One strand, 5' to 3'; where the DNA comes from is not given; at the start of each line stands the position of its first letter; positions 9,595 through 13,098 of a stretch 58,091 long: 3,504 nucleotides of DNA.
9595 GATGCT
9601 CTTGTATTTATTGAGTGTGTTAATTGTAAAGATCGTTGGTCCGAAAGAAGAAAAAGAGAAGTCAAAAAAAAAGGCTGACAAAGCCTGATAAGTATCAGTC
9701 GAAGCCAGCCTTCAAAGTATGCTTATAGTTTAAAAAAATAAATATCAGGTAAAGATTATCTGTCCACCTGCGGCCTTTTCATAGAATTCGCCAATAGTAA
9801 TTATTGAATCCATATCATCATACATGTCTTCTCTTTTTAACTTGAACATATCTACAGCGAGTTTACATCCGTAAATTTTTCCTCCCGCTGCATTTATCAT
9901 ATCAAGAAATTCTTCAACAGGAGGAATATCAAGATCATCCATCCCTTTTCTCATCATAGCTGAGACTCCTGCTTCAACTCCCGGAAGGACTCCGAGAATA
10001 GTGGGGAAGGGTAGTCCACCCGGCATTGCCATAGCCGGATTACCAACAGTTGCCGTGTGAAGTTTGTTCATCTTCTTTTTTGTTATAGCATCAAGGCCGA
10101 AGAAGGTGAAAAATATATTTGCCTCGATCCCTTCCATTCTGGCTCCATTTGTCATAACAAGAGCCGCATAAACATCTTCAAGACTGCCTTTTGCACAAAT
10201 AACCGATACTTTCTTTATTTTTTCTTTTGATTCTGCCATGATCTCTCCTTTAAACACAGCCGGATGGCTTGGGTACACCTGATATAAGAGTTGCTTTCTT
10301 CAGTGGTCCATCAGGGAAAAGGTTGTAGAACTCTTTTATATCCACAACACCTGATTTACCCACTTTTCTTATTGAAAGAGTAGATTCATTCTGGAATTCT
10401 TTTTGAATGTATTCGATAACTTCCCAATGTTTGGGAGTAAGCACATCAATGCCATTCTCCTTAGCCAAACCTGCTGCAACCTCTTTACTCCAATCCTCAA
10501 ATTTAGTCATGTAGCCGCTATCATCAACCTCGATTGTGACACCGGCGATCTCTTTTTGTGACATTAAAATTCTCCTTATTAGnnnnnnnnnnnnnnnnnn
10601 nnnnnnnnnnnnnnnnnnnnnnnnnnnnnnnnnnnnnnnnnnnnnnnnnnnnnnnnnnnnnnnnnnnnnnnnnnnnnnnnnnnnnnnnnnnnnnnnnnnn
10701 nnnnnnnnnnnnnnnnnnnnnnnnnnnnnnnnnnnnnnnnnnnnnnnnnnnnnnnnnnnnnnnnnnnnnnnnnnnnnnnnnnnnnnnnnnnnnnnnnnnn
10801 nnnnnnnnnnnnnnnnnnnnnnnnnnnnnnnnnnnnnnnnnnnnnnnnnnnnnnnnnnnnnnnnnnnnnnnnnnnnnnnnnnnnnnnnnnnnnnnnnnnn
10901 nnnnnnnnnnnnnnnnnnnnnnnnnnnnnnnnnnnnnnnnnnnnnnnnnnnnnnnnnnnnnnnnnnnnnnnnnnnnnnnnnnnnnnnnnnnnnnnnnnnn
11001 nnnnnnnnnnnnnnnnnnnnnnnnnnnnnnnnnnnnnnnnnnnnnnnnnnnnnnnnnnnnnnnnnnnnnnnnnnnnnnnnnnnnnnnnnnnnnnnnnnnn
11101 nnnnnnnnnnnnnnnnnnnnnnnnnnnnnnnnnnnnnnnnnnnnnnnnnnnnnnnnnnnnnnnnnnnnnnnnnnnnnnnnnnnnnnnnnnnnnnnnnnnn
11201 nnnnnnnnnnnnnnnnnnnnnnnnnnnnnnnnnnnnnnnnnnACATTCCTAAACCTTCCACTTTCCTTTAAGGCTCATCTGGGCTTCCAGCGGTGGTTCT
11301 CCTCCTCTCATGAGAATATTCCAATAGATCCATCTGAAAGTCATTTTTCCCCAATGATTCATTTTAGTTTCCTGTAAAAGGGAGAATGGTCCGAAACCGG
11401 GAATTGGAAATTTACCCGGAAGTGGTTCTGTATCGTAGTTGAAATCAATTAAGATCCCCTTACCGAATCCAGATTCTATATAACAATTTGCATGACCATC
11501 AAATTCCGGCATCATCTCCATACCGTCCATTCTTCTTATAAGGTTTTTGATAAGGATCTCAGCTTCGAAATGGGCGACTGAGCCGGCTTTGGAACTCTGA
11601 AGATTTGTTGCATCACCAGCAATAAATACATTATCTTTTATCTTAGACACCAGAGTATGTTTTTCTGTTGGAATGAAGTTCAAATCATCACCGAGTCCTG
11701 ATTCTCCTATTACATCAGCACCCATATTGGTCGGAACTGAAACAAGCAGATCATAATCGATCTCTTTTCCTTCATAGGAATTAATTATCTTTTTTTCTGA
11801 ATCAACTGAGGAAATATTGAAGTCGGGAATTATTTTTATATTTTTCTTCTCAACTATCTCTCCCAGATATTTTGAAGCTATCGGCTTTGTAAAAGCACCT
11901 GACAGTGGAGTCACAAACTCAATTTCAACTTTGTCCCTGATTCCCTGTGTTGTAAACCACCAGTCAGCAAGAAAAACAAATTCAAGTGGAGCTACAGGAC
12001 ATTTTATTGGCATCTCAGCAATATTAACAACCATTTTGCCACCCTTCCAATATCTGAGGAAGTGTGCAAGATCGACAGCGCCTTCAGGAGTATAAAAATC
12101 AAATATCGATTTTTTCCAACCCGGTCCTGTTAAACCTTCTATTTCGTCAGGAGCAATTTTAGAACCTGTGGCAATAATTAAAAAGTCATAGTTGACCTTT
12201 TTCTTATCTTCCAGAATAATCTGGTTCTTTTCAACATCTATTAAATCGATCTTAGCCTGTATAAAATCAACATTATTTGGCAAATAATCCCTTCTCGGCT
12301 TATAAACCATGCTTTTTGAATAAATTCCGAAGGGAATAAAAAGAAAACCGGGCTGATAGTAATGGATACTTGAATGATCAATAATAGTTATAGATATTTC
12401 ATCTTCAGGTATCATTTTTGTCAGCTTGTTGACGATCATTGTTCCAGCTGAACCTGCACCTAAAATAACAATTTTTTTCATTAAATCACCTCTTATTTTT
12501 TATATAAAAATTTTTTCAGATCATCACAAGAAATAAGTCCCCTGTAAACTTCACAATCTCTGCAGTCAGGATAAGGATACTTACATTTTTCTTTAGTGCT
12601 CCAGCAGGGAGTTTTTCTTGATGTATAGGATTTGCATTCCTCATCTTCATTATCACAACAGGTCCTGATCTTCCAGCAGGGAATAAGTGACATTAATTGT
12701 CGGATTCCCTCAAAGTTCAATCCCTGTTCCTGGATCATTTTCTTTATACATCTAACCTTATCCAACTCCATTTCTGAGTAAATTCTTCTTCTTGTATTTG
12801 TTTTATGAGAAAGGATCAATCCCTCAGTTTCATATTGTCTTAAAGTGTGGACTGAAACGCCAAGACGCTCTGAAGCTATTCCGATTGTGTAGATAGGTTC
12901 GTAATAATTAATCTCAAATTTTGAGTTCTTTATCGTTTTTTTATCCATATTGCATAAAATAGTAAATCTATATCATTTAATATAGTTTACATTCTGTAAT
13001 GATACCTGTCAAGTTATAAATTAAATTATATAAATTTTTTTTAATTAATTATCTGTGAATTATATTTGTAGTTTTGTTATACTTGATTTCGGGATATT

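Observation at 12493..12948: MerR regulator with a 9-Cys two-CW sensor domain heads the sulfur operon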

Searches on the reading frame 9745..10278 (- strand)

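Call 3: search_protein_families(library=pfam, proteins=[window:9745-10278:-], max_evalue=0.01)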
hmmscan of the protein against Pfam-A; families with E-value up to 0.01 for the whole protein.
window:9745-10278:- (177 aa): 2 families
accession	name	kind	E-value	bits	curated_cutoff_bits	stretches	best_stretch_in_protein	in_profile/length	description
PF13686.11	DrsE_2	-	3.5e-28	99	25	1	22-174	3-153/156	DsrE/DsrF/DrsH-like family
PF02635.20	DsrE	-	0.0011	19.5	22.7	0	117-170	56-108/116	DsrE/DsrF-like family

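Call 4: search_protein_families(library=ncbifam, proteins=[window:9745-10278:-], max_evalue=0.01)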
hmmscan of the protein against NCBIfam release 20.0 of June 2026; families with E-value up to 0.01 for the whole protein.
window:9745-10278:- (177 aa): 1 family
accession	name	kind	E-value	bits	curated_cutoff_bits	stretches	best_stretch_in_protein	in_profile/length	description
NF047629.1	SulfCarrDsrE2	equivalog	2.6e-28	99.2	210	1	22-158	4-140/159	sulfur carrier protein DsrE2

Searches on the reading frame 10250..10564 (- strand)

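Call 3: search_protein_families(library=pfam, proteins=[window:10250-10564:-], max_evalue=0.01)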
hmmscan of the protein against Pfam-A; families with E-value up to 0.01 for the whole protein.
window:10250-10564:- (104 aa): 1 family
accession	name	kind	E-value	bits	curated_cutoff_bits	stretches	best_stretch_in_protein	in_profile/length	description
PF04358.19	DsrC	-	1e-26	93.9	24.9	1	6-104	2-107/107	DsrC like protein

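Call 4: search_protein_families(library=ncbifam, proteins=[window:10250-10564:-], max_evalue=0.01)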
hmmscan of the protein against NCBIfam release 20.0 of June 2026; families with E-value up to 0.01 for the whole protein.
window:10250-10564:- (104 aa): 3 families
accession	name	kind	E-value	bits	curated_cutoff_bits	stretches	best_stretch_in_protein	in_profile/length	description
TIGR03342.1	dsrC_tusE_dsvC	subfamily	2e-22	79.6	53.5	1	6-104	3-108/108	TusE/DsrC/DsvC family sulfur relay protein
NF008562.0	PRK11508.1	equivalog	2.8e-16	59.6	191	1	8-104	6-109/109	sulfurtransferase TusE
NF041177.1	Cyp119_Thmprot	equivalog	0.0017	17.2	680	1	19-76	140-199/368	cytochrome P450 Cyp119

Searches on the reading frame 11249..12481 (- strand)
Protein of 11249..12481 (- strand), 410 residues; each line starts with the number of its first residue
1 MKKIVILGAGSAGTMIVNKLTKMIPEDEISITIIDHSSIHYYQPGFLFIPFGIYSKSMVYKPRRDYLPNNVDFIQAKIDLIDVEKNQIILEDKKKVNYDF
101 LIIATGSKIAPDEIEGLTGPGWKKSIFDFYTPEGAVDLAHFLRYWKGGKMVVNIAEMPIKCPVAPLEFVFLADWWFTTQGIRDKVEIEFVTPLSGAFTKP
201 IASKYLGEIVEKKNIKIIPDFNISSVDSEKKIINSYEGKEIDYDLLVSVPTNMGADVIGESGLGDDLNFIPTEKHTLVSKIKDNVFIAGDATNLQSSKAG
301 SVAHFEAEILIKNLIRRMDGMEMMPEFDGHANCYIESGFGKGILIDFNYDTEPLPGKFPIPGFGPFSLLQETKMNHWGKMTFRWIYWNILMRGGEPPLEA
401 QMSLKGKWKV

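Call 3: search_protein_families(library=pfam, proteins=[window:11249-12481:-], max_evalue=0.01)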
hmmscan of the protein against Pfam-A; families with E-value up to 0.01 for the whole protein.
window:11249-12481:- (410 aa): 4 families
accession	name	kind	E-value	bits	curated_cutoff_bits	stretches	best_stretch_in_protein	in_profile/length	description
PF07992.20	Pyr_redox_2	-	7.7e-12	45.7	26.1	1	3-117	2-119/291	Pyridine nucleotide-disulphide oxidoreductase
PF04820.20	Trp_halogenase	-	0.0024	17.2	21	1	3-45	1-43/458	Tryptophan halogenase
PF13454.12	NAD_binding_9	-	0.0025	18.3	21.8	0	5-38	1-34/155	FAD-NAD(P)-binding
PF21706.3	FCSD_central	-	0.0047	17.5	27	0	146-250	13-116/116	Sulfide dehydrogenase [flavocytochrome c] flavoprotein chain, central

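Call 4: search_protein_families(library=ncbifam, proteins=[window:11249-12481:-], max_evalue=0.01)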
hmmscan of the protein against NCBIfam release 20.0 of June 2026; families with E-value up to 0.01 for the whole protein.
window:11249-12481:- (410 aa): 14 families
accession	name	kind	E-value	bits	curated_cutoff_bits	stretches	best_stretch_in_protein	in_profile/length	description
NF049943.1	SQR_III_seleno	exception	4.2e-193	641.7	525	1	2-407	1-405/406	type III sulfide quinone reductase, selenoprotein subtype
TIGR03169.1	Nterm_to_SelD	hypoth_equivalog_domain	2e-16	60.3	310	1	4-323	2-316/365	pyridine nucleotide-disulfide oxidoreductase family protein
NF042949.2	3PPDioc_HcaD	equivalog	3.1e-08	32.8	450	1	2-108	2-109/386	3-phenylpropionate/cinnamic acid dioxygenase ferredoxin--NAD(+) reductase subunit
TIGR03385.1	CoA_CoA_reduc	equivalog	8.1e-08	31.5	578.8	1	3-152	1-154/439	CoA-disulfide reductase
NF046103.1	NOXase_Strep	equivalog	3.6e-07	29.5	600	1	3-117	1-121/442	H2O-forming NADH oxidase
NF003437.0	PRK04965.1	equivalog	5.1e-07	29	392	1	2-116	3-118/378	NADH:flavorubredoxin reductase NorW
TIGR02374.1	nitri_red_nirB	equivalog_domain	2.6e-06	26.2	578.35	1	4-108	1-107/794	nitrite reductase large subunit NirB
NF007123.0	PRK09564.1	equivalog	5.9e-05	21.9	458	1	2-111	1-118/444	CoA-disulfide reductase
NF045765.1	PhenlGlyoxDHPadH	equivalog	6.1e-05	22.1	475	1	5-117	6-119/416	NADH-dependent phenylglyoxylate dehydrogenase subunit epsilon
NF011565.0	PRK14989.1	subfamily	9e-05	20.7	883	0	3-109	5-113/847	nitrite reductase large subunit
TIGR04369.1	fusion_not_SelD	hypoth_equivalog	0.00023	19.5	700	1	69-110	66-107/701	oxidoreductase/SelD-related fusion protein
NF007286.0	PRK09754.1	equivalog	0.0013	17.5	447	1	2-244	4-231/400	phenylpropionate dioxygenase ferredoxin reductase subunit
NF041682.1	ant_diox_AndAa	equivalog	0.0015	17.3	650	1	74-109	78-113/406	anthranilate 1,2-dioxygenase system ferredoxin--NAD(+) reductase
NF004945.0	PRK06292.2-3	equivalog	0.0064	15.5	494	0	69-320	104-331/457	dihydrolipoyl dehydrogenase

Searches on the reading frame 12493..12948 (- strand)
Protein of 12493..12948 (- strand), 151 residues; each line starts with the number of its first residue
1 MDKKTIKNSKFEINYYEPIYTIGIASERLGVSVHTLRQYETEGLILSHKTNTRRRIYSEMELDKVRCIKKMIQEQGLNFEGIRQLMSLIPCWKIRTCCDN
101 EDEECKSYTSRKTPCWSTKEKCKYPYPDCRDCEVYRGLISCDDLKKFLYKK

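Call 3: search_protein_families(library=pfam, proteins=[window:12493-12948:-], max_evalue=0.01)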
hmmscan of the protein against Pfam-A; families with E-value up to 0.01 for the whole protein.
window:12493-12948:- (151 aa): 3 families
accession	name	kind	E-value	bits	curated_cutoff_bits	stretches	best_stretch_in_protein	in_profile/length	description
PF13411.12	MerR_1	-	2e-17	63.5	21.6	1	20-87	1-67/69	MerR HTH family regulatory protein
PF00376.29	MerR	-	1.8e-11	44.1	28.2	1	21-57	1-38/38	MerR family regulatory protein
PF12728.13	HTH_17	-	0.0035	18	27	0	20-64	2-45/51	Helix-turn-helix domain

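Call 4: search_protein_families(library=ncbifam, proteins=[window:12493-12948:-], max_evalue=0.01)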
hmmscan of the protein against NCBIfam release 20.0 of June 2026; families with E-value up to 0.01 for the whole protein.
window:12493-12948:- (151 aa): 17 families
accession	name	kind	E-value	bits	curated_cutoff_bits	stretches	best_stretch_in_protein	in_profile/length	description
NF047375.1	HeatShock_HspR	equivalog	2.1e-17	62.9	105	1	17-88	1-72/92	heat shock protein transcriptional repressor HspR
NF047377.1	heat_HspR_dupli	exception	4.8e-14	52.3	300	1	17-88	124-195/214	heat shock protein transcriptional repressor HspR, fused homodimer type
TIGR02051.1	MerR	equivalog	7.7e-09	35.9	150.85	1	21-91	1-71/124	mercury resistance transcriptional regulator MerR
TIGR01950.1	SoxR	equivalog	1.2e-08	34.9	116.9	1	21-95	3-76/142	redox-sensitive transcriptional activator SoxR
TIGR02043.1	ZntR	equivalog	1.1e-07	32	167.95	1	20-89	2-71/131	Zn(2+)-responsive transcriptional regulator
NF007069.0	PRK09514.1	equivalog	1.1e-07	31.9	143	1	19-98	1-80/141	Zn(2+)-responsive transcriptional regulator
NF053740.1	TransRegTnrAGPos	equivalog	2.7e-06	27.5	140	1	19-86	12-78/108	hypothetical protein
TIGR02044.1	CueR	equivalog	1e-05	25.6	147.4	1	22-89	3-70/127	Cu(I)-responsive transcriptional regulator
TIGR02047.1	CadR-PbrR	equivalog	1.5e-05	25.1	151.45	1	22-88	3-69/127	Cd(II)/Pb(II)-responsive transcriptional regulator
NF052513.1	TransRegCarH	equivalog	3.3e-05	23.3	400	1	19-83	6-71/274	HTH-type transcriptional repressor CarH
NF010315.0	PRK13752.1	subfamily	8.7e-05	22.6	261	1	20-88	8-76/144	mercury resistance transcriptional regulator MerR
NF041849.1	trans_regNmlR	equivalog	0.00023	21.2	175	1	22-89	3-70/117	stress response transcriptional regulator NmlR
NF050798.1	TF_FtsR_Actino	equivalog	0.0025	17.9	150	1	31-87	17-73/223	transcriptional regulator FtsR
NF011617.0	PRK15043.1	equivalog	0.0042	16.4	417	1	19-86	3-70/243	HTH-type transcriptional regulator MlrA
NF033518.0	transpos_IS607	equivalog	0.0061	16.1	110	1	25-73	3-51/187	IS607 family transposase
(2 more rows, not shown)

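Call 7: find_homologous_proteins(query=window:12493-12948:-)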
Query window:12493-12948:- (151 aa): 62 proteins with E <= 0.001 among 71 candidates.
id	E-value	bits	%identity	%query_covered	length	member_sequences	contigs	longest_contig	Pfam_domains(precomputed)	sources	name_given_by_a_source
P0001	1.0e-85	303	88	99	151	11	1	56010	PF00376.30,PF13411.13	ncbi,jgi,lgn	-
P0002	1.8e-82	293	81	99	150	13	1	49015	PF00376.30,PF13411.13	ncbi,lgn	ncbi:MAG: MerR family transcriptional regulator [Acidobacteriota bacterium]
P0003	7.1e-76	271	77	99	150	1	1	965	PF00376.30,PF13411.13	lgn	-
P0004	5.7e-74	265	78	93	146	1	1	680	PF00376.30,PF13411.13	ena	-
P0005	7.8e-73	261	76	99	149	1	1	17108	PF12728.14,PF00376.30,PF13411.13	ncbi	-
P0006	9.0e-69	248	76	93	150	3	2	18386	PF00376.30,PF13411.13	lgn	-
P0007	1.8e-66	241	69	99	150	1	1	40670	PF00376.30,PF13411.13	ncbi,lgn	ncbi:MAG: MerR family transcriptional regulator [Acidobacteriota bacterium]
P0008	1.5e-64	235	72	91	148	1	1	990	PF00376.30,PF13411.13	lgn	-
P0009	9.4e-63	229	70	91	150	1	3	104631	PF00376.30,PF13411.13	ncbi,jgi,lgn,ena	-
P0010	2.4e-59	218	66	89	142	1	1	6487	PF00376.30,PF13411.13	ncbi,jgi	-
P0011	1.6e-57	212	65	88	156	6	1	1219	PF00376.30,PF13411.13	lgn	-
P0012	3.6e-57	211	60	93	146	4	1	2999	PF00376.30,PF13411.13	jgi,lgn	-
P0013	4.1e-57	210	65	89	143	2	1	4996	PF00376.30,PF13411.13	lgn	-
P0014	3.0e-56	208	58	92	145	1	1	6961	PF00376.30,PF13411.13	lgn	-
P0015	5.1e-56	207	58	93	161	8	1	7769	PF00376.30,PF13411.13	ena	-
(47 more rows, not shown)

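Call 9: find_related_loci(query=A1, collection=genome_contigs, flank=6000)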
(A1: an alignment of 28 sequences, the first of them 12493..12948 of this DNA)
Query A1 (151 aa) in genome_contigs; peptide patterns used: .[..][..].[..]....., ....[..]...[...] (x = any residue, [..] = any of these).
157 stretches matched a pattern; 137 encode a relative of the query (tblastn E <= 1e-3); the best 80 are kept; 79 distinct loci.
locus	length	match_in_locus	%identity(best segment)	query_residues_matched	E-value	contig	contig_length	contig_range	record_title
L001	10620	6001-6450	90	1-150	2e-89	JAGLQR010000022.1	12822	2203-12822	MAG: Candidatus Aminicenantes bacterium isolate RS_8_64 ROV157_8.bin.64.fa_22, whole genome shotgun sequence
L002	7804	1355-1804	88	1-150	9e-88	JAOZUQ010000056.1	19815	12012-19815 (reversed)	MAG: Candidatus Aminicenantes bacterium isolate GMC8.metabat2.13 GMC8_1826_length_19815_cov_7.667763, whole genome shotg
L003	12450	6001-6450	81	1-150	5e-84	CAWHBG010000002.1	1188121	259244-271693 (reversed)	MAG: Candidatus Aminicenantes bacterium isolate MFD03804.bin.1.187 genome assembly, contig: contig_46967, whole genome s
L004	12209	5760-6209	69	1-150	6e-70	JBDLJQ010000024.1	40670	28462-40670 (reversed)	MAG: Acidobacteriota bacterium isolate MAG103 MAG103_24, whole genome shotgun sequence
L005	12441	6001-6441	66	3-149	5e-66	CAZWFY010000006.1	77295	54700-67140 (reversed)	MAG TPA_asm: uncultured Clostridia bacterium isolate binchicken_co67_288 genome assembly, contig: NODE_220_length_77295_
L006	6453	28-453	64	7-148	9e-62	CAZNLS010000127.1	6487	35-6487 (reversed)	MAG TPA_asm: uncultured Clostridia bacterium isolate binchicken_co275_129 genome assembly, contig: NODE_21312_length_648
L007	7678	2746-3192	54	1-149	1e-60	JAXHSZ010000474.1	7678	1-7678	MAG: Thermodesulfobacteriota bacterium isolate MAG11_tar_biofilm MAG11_474, whole genome shotgun sequence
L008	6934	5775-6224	57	2-151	2e-60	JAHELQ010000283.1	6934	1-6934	MAG: Candidatus Aminicenantes bacterium isolate Ww63 NODE_30196_length_6934_cov_2.429913, whole genome shotgun sequence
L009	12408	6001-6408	61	14-149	1e-59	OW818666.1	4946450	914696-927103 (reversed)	metagenome genome assembly, chromosome: 1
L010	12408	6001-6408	61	14-149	3e-59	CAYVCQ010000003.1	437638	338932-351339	MAG TPA_asm: uncultured Leptospirales bacterium isolate SRP302447_co2_803 genome assembly, contig: NODE_49_length_437638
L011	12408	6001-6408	60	14-149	1e-58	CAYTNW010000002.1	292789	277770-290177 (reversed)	MAG TPA_asm: uncultured Leptospirales bacterium isolate SRP220891_co1_350 genome assembly, contig: NODE_25_length_292789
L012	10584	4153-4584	56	7-150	4e-58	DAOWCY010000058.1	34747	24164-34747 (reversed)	MAG TPA_asm: Candidatus Aminicenantes bacterium isolate CSMAG_1899 CSMAG_1899_k141_599134_length_34747_cov_12.9946, whol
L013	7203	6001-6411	58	14-150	4e-58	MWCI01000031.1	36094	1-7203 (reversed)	MAG: Spirochaetes bacterium ADurb.Bin218 BWY23_contig000031, whole genome shotgun sequence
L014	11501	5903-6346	55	2-149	1e-57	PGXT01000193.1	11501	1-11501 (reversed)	MAG: Spirochaetae bacterium HGW-Spirochaetae-5 bjp_ig2069_scaffold_8944, whole genome shotgun sequence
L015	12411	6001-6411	58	14-150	1e-57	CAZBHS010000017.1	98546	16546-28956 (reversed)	MAG TPA_asm: uncultured Clostridia bacterium isolate binchicken_co42_202 genome assembly, contig: NODE_84_length_98546_c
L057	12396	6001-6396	39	18-148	3e-32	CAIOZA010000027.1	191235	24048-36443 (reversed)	MAG: uncultured Ignavibacteria bacterium isolate KTt_bin-1687 genome assembly, contig: bin-1687:027/148, whole genome sh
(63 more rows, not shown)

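Call 28: predict_structure(alignment_id=A2)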
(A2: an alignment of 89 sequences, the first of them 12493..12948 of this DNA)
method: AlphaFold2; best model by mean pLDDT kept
length: 151 residues; sequences in the alignment: 89
mean_pLDDT: 85.5   pTM: 0.78
mean pLDDT of the five models: 85.5, 85.4, 85.2, 84.8, 83.2
residues with pLDDT >= 90: 85; 70-90: 45; 50-70: 20; < 50: 1
segments of 3 or more residues with pLDDT < 50: none
pLDDT, mean of each block of 10 residues (from residue 1): 58 87 98 98 96 96 94 95 90 73 69 88 87 87 71 46
secondary structure, 60 per line:
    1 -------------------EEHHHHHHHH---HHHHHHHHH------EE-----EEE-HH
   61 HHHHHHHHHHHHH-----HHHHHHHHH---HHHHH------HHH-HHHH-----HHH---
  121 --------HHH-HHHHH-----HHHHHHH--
elements in order: H22-29 H33-41 E55-57 H59-73 H79-87 H91-95 H106-109 H133-137 H143-149

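Call 38: fold_search(model_id=the predicted structure, library=pdb)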
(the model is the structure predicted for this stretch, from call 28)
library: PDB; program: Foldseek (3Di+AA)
matches with E <= 10: 554; with E <= 0.001: 4
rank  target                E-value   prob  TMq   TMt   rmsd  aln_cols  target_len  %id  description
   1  4r4e_B                1.0e-04  1.00  0.43  0.75   5.6        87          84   32  Structure of GlnR-DNA complex (released 2015-03-04)
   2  7tea_A                4.9e-04  1.00  0.44  0.86   1.1        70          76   26  Crystal structure of S. aureus GlnR-DNA complex (released 2022-06-29)
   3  4r22_B                5.8e-04  1.00  0.41  0.74   7.0        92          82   28  TnrA-DNA complex (released 2015-03-04)
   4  4r4e_A                7.9e-04  1.00  0.40  0.69   1.6        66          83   39  Structure of GlnR-DNA complex (released 2015-03-04)
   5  7tea_C                1.1e-03  1.00  0.44  0.86   1.0        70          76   26  Crystal structure of S. aureus GlnR-DNA complex (released 2022-06-29)
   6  4r24_B                1.3e-03  1.00  0.43  0.75   1.1        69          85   32  Complete dissection of B. subtilis nitrogen homeostatic circuitry (released 2015-03-04)
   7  5d90_B                1.4e-03  1.00  0.42  0.50   8.8        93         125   22  Crystal structure of HiNmlR, a MerR family regulator lacking the sensor domain, bound to promoter DNA (released 2016-06-29)
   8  7tea_B                1.5e-03  1.00  0.44  0.83   1.1        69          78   25  Crystal structure of S. aureus GlnR-DNA complex (released 2022-06-29)
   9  2zhh                  1.6e-03  1.00  0.42  0.52   7.7        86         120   28  Crystal structure of SoxR (released 2008-03-25)
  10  5d8c_A                1.6e-03  1.00  0.41  0.49   7.1        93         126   22  Crystal structure of HiNmlR, a MerR family regulator lacking the sensor domain, bound to promoter DNA (released 2016-06-29)
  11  2zhg_A                2.1e-03  1.00  0.39  0.48   1.4        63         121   35  Crystal structure of SoxR in complex with DNA (released 2008-03-25)
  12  5d90_C                2.2e-03  1.00  0.38  0.43   6.8        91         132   21  Crystal structure of HiNmlR, a MerR family regulator lacking the sensor domain, bound to promoter DNA (released 2016-06-29)
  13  5i44_A                2.3e-03  1.00  0.40  0.84   1.7        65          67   15  Structure of RacA-DNA complex; P21 form (released 2016-05-04)
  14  5gpe_C                2.5e-03  1.00  0.42  0.50   8.0        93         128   24  Crystal structure of the transcription regulator PbrR691 from Ralstonia metallidurans CH34 in complex with Lead(II) (released 2016-12-28)
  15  1r8d_B                2.8e-03  1.00  0.39  0.55   7.6        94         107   24  Crystal Structure of MtaN Bound to DNA (released 2004-08-17)
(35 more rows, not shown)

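Call 69: search_protein_families(library=pfam, proteins=[L011:1716-2252:+], max_evalue=1)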
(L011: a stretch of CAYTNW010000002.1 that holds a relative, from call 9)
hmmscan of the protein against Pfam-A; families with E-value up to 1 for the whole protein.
L011:1716-2252:+ (179 aa): 4 families
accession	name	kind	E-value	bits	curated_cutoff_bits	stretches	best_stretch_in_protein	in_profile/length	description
PF13686.11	DrsE_2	-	1.8e-50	171.4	25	1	22-178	2-156/156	DsrE/DsrF/DrsH-like family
PF02635.20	DsrE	-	2.7e-06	28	22.7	1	41-166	21-103/116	DsrE/DsrF-like family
PF15865.11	Fanconi_A_N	-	0.0029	17.5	27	1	9-85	230-307/355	Fanconi anaemia group A protein N terminus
PF04069.17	OpuAC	-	0.19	11.7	21.2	1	90-154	73-141/257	Substrate binding domain of ABC-type glycine betaine transport system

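Call 74: find_homologous_proteins(query=L057:5956-6417:+, max_evalue=1e-20)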
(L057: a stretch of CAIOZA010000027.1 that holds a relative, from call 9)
Query L057:5956-6417:+ (154 aa): 97 proteins with E <= 1e-20 among 104 candidates.
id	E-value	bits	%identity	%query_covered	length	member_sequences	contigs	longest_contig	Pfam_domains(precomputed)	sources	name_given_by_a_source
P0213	9.8e-100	349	99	100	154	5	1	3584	PF00376.30,PF13411.13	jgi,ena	-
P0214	9.1e-70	251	75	92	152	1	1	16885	PF00376.30,PF13411.13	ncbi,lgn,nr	ncbi:MAG: MerR family transcriptional regulator [Candidatus Kapabacteria bacterium]|nr:MerR family t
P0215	5.8e-69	249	68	100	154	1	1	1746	PF00376.30,PF13411.13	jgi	jgi:MerR family transcriptional regulator/heat shock protein HspR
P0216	8.7e-68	245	70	99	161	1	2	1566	PF00376.30,PF13411.13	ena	-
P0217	2.0e-67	244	72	92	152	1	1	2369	PF00376.30,PF13411.13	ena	-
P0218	3.4e-67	243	70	92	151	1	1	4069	PF00376.30,PF13411.13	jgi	jgi:MerR family transcriptional regulator, heat shock protein HspR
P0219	9.7e-67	241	72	92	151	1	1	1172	PF00376.30,PF13411.13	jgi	jgi:MerR family transcriptional regulator, heat shock protein HspR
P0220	4.7e-66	239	71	92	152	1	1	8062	PF00376.30,PF13411.13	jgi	jgi:MerR family transcriptional regulator/heat shock protein HspR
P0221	3.2e-64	233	66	96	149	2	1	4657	PF00376.30,PF13411.13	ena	-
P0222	1.0e-63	232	68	92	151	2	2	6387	PF00376.30,PF13411.13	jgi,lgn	-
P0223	1.3e-63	231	64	95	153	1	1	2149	PF00376.30,PF13411.13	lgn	-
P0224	1.3e-63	231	68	93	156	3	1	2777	PF00376.30,PF13411.13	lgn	-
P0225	1.9e-63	231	69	92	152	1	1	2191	PF00376.30,PF13411.13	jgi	jgi:MerR family transcriptional regulator, heat shock protein HspR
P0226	7.7e-63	229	66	92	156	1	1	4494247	PF00376.30,PF13411.13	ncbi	-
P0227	2.7e-62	227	69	91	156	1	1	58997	PF00376.30,PF13411.13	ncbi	ncbi:MAG: MerR family transcriptional regulator [bacterium]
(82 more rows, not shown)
